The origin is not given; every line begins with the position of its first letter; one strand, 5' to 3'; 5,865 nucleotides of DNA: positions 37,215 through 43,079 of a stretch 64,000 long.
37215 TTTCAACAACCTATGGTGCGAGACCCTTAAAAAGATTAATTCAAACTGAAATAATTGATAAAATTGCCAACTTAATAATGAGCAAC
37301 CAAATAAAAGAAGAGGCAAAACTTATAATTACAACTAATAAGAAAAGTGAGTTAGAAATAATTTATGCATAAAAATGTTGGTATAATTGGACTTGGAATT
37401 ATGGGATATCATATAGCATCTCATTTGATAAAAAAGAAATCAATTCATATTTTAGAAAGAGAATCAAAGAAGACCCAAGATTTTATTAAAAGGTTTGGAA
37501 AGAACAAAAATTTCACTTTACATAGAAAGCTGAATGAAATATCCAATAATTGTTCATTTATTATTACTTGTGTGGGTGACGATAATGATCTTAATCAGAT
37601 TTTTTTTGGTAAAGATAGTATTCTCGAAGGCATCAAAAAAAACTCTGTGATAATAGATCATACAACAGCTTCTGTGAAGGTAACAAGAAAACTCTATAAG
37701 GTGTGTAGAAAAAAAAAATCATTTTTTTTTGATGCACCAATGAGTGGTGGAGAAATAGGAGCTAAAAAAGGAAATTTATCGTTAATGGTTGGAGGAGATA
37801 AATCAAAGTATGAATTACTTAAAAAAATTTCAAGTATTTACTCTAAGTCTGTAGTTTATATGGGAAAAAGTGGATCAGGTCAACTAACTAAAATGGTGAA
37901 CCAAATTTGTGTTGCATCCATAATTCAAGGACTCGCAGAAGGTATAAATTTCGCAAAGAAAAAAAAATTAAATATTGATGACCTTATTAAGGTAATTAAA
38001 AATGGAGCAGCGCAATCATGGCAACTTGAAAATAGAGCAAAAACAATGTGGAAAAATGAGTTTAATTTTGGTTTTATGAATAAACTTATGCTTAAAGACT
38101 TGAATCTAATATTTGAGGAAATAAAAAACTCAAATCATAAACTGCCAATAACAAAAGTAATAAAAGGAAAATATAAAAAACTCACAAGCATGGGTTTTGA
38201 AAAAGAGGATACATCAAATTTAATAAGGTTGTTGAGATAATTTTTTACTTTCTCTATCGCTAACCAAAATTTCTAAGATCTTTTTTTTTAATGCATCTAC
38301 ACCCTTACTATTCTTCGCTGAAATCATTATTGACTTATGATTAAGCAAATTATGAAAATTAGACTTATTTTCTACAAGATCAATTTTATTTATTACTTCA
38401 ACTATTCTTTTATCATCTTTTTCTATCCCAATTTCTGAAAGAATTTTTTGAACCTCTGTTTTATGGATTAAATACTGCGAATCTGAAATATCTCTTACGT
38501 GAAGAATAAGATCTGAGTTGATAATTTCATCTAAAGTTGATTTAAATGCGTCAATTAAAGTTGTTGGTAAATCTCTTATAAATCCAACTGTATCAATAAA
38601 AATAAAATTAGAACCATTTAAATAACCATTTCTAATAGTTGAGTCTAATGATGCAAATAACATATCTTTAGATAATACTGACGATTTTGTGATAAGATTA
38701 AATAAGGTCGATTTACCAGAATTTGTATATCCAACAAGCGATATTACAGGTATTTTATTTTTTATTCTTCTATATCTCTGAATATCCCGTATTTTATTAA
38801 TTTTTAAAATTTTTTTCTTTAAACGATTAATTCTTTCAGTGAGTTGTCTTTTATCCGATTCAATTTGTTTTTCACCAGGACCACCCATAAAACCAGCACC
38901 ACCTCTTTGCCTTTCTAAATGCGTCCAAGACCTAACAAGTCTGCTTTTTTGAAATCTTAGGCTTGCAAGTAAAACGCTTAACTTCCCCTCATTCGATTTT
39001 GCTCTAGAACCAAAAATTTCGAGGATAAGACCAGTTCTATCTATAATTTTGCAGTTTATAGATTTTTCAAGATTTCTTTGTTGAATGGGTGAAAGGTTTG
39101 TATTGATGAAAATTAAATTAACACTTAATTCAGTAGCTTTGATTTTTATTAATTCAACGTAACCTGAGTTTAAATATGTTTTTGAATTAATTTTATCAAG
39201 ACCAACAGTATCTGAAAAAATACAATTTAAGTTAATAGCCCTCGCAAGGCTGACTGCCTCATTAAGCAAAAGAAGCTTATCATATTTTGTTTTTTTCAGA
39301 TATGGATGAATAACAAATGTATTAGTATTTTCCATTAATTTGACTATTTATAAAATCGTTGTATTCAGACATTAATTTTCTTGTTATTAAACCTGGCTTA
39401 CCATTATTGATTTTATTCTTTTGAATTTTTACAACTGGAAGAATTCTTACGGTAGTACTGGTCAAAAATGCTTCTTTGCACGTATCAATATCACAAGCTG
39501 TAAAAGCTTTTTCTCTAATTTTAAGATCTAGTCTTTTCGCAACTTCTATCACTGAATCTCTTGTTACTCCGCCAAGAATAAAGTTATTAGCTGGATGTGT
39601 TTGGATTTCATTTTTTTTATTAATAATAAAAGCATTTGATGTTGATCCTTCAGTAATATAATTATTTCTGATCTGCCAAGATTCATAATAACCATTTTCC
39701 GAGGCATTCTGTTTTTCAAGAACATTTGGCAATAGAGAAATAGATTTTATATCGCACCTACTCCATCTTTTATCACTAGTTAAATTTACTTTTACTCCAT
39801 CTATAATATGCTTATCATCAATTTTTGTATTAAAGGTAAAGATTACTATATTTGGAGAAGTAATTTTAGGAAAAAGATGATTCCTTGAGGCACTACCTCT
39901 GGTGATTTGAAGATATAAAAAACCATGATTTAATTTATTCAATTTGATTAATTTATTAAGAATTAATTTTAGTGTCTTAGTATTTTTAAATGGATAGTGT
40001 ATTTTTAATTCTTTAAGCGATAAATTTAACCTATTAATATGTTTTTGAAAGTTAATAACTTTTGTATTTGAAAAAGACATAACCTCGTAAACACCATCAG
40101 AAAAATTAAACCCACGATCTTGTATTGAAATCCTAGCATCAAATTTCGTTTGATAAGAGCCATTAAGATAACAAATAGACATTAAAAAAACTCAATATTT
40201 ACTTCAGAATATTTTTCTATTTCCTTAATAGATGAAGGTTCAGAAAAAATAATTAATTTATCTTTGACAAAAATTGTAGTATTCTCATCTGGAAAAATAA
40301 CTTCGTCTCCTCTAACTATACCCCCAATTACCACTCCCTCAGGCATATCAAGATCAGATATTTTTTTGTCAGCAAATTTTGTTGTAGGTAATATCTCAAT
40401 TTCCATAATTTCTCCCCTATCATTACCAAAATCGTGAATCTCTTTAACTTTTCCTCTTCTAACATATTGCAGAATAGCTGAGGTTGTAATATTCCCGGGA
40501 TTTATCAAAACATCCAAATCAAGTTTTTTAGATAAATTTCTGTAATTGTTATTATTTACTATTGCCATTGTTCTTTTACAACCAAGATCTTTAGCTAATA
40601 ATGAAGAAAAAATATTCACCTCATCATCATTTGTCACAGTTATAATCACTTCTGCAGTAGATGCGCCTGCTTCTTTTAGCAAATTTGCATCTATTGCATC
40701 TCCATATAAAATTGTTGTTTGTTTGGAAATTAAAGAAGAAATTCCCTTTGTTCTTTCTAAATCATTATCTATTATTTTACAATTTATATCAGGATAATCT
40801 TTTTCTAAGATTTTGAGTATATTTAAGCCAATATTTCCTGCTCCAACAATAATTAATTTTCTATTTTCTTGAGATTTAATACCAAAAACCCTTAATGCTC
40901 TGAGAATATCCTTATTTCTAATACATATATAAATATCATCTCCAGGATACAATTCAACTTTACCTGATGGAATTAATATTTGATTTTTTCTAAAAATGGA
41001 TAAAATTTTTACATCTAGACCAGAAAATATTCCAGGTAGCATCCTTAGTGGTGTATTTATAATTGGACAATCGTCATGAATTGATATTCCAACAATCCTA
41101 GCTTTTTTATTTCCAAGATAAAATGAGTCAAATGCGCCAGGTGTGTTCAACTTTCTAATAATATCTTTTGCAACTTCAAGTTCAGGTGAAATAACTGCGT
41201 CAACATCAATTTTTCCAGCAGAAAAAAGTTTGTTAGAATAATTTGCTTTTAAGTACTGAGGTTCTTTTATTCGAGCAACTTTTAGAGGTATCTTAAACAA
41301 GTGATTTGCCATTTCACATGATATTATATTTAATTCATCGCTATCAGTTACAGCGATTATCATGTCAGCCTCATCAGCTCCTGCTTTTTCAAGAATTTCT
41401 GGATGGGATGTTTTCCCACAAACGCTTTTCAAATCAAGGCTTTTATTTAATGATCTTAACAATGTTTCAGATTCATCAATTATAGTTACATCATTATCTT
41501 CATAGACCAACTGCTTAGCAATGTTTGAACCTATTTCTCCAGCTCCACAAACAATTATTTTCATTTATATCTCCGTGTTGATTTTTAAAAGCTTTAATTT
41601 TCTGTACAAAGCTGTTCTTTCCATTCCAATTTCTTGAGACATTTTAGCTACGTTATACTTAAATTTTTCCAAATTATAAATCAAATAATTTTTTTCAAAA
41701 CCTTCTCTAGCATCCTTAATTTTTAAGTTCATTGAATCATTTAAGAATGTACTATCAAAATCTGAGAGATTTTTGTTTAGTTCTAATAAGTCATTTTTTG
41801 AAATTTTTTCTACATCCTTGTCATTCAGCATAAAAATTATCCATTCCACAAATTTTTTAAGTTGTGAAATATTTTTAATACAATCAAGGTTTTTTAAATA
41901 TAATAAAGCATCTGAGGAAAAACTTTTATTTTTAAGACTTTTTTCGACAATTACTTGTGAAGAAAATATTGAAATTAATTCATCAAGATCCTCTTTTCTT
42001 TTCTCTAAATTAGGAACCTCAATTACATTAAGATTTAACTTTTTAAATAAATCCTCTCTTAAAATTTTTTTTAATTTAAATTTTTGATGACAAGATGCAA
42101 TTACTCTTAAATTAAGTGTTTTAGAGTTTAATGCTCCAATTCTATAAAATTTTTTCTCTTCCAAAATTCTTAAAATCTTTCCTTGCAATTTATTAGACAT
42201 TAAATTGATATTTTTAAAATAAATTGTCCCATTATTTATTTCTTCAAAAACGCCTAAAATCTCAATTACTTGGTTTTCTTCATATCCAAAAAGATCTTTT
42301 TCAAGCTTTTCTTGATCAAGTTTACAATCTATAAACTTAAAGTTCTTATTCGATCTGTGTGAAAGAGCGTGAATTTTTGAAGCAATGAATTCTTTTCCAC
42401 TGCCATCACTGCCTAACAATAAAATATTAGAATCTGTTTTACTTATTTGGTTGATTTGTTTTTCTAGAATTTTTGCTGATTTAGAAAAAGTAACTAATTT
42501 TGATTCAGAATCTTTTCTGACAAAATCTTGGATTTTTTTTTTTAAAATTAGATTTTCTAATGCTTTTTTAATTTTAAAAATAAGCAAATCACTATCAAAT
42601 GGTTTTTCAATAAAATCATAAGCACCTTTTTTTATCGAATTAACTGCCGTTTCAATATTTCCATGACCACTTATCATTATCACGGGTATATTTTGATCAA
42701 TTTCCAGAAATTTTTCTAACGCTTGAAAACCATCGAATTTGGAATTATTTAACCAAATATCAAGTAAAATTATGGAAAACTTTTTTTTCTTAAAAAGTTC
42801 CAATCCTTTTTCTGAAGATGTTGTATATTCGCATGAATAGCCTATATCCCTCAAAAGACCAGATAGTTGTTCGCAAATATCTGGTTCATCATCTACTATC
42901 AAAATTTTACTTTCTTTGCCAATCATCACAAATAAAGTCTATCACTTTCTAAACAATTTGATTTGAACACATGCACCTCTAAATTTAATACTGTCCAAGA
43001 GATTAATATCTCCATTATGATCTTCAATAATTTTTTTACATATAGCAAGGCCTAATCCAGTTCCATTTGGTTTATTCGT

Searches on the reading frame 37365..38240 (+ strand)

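Call 30: search_protein_families(library=pfam, proteins=[window:37365-38240:+], max_evalue=0.001)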
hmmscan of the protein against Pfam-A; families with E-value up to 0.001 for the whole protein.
window:37365-38240:+ (291 aa): 4 families
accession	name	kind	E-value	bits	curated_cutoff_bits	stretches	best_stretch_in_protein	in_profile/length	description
PF03446.21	NAD_binding_2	-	9.4e-39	133.4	21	1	4-167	1-161/161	NAD binding domain of 6-phosphogluconate dehydrogenase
PF14833.11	NAD_binding_11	-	4.4e-26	92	30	1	170-290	1-122/122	NAD-binding of NADP-dependent 3-hydroxyisobutyrate dehydrogenase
PF01488.26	Shikimate_DH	-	4e-08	33.9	24.3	1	3-74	13-87/138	Shikimate / quinate 5-dehydrogenase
PF02826.25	2-Hacid_dh_C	-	0.00048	20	25.1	0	2-118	36-145/178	D-isomer specific 2-hydroxyacid dehydrogenase, NAD binding domain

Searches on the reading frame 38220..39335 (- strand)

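Call 30: search_protein_families(library=pfam, proteins=[window:38220-39335:-], max_evalue=0.001)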
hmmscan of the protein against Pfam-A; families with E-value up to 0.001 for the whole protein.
window:38220-39335:- (371 aa): 5 families
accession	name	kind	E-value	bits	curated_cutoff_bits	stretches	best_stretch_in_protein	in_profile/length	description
PF16360.10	GTP-bdg_M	-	5.1e-24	85.1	29.5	1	111-190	1-79/79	GTP-binding GTPase Middle Region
PF13167.11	GTP-bdg_N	-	1.6e-21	77.1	25.4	1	24-108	4-88/89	GTP-binding GTPase N-terminal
PF01926.29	MMR_HSR1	-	6e-19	68.7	21.9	1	198-317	2-113/113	50S ribosome-binding GTPase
PF16897.10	MMR_HSR1_Xtn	-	0.00045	20.6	35.2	1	312-357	59-104/106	C-terminal region of MMR_HSR1 domain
PF02421.24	FeoB_N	-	0.00086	19.3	27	0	198-353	3-156/156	Ferrous iron transport protein B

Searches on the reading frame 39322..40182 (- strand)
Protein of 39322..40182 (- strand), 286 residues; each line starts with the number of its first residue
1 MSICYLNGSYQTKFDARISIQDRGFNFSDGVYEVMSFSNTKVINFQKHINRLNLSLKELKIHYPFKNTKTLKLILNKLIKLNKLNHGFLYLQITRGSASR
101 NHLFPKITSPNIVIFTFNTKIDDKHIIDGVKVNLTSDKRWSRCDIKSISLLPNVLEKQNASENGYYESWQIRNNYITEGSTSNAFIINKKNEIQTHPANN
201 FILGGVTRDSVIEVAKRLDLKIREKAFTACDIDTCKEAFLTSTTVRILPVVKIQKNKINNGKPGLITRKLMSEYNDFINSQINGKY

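Call 30: search_protein_families(library=pfam, proteins=[window:39322-40182:-], max_evalue=0.001)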
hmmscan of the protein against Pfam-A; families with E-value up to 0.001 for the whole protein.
window:39322-40182:- (286 aa): 1 family
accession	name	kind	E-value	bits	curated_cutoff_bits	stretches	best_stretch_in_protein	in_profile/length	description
PF01063.24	Aminotran_4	-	5e-43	148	28.5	1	30-253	1-223/223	Amino-transferase class IV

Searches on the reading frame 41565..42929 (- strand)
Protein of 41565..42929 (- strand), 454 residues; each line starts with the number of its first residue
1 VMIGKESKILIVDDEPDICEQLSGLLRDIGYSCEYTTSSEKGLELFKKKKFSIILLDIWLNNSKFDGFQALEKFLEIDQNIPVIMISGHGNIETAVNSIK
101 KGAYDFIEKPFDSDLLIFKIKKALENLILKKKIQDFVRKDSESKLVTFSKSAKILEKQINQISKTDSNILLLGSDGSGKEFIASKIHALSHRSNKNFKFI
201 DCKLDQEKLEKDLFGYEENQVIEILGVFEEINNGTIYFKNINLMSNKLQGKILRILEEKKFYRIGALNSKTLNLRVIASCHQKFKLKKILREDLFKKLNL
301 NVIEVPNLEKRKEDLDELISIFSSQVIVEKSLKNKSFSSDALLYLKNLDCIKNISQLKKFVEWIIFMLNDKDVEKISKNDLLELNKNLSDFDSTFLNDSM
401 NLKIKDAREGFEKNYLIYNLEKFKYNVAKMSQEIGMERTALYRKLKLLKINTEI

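Call 30: search_protein_families(library=pfam, proteins=[window:41565-42929:-], max_evalue=0.001)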
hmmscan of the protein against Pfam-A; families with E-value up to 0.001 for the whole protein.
window:41565-42929:- (454 aa): 6 families
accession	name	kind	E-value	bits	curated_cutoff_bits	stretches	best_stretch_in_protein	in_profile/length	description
PF00158.32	Sigma54_activat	-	4.7e-31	108.2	20.2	1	148-302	4-166/168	Sigma-54 interaction domain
PF00072.30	Response_reg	-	6.1e-25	88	30.2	1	9-120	1-110/111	Response regulator receiver domain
PF14532.12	Sigma54_activ_2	-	4.6e-14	53.3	25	1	152-308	7-138/138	Sigma-54 interaction domain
PF02954.25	HTH_8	-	1e-07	32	22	1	409-446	3-40/42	Bacterial regulatory protein, Fis family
PF25601.1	AAA_lid_14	-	2e-06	28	27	1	310-373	2-65/87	AAA+ ATPase lid domain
PF06490.17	FleQ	-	5.9e-05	23.8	22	1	8-94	1-82/108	Flagellar regulatory protein FleQ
